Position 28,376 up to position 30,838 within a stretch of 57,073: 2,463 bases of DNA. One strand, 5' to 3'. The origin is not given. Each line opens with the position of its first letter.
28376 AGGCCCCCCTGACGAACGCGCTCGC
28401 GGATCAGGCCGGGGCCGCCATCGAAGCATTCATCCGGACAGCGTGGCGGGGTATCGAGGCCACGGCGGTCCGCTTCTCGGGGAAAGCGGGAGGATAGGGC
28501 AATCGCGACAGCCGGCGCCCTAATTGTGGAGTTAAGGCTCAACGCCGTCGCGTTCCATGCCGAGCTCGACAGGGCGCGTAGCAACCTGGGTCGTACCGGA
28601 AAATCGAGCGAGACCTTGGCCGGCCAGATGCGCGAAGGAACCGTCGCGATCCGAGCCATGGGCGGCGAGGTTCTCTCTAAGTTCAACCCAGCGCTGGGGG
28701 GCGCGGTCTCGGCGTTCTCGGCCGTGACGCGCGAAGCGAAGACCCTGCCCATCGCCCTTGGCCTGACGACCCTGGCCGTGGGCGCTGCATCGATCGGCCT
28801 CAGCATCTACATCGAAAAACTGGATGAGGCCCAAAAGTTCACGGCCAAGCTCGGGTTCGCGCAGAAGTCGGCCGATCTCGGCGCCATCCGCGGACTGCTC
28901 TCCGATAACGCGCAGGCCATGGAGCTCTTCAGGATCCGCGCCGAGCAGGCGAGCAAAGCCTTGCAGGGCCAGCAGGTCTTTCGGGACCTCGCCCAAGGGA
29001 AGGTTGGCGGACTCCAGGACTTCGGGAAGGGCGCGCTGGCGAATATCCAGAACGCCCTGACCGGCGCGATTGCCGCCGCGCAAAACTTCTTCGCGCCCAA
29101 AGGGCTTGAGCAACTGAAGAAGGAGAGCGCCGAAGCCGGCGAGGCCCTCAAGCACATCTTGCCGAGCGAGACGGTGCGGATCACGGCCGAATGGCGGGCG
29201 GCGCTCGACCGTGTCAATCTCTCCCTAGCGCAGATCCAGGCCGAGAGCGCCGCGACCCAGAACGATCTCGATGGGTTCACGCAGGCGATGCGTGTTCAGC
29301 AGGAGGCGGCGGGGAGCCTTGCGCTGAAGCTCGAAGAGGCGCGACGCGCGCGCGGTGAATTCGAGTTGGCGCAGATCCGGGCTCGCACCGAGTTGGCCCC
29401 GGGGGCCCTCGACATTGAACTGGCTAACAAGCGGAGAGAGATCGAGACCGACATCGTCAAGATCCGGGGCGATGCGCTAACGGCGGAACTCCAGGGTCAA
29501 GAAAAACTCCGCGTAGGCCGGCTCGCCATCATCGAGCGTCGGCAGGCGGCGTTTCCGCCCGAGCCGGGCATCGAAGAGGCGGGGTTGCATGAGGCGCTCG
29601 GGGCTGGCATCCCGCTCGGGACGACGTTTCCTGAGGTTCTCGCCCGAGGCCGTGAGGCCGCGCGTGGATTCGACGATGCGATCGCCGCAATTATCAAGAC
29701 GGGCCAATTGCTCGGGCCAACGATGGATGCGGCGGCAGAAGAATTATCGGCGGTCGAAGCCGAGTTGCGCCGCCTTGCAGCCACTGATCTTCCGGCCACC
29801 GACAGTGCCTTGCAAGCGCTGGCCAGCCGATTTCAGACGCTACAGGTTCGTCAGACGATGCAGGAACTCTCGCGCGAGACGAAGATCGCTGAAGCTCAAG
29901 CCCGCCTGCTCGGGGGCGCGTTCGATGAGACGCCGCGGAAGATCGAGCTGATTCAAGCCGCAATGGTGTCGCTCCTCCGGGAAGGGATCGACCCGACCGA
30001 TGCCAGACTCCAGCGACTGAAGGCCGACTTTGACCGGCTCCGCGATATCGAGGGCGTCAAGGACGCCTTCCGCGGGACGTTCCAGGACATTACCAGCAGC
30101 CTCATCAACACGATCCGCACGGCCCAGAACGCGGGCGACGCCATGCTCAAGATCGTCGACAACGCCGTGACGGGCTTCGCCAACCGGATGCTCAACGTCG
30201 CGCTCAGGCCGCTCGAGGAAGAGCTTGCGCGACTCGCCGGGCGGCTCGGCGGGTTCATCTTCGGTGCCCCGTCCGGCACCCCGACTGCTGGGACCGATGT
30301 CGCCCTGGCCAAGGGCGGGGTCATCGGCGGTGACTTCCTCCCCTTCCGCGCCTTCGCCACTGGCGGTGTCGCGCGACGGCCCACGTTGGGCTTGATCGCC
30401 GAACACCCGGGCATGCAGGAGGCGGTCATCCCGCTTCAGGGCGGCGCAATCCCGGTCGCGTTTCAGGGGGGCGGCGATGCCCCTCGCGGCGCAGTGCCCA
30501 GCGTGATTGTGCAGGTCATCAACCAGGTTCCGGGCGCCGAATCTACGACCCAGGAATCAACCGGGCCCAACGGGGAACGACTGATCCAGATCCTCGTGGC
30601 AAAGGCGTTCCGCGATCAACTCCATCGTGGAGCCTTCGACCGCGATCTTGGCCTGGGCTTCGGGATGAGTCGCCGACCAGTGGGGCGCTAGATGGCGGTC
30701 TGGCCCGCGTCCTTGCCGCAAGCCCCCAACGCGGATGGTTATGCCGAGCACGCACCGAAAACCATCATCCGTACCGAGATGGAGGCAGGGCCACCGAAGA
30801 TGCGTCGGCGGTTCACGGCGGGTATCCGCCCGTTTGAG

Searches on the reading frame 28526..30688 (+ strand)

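Call 24: search_protein_families(library=pfam, proteins=[window:28526-30688:+], max_evalue=0.01)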
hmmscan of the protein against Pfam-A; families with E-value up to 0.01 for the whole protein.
window:28526-30688:+ (721 aa): 0 families

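Call 33: search_protein_families(library=phrogs, proteins=[window:28526-30688:+], max_evalue=0.001)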
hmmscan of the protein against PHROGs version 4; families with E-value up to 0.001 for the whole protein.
window:28526-30688:+ (721 aa): 1 family
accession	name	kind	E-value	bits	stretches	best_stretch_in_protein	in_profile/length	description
phrog_20313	-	unknown function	3e-07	30.4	1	593-677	356-441/478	-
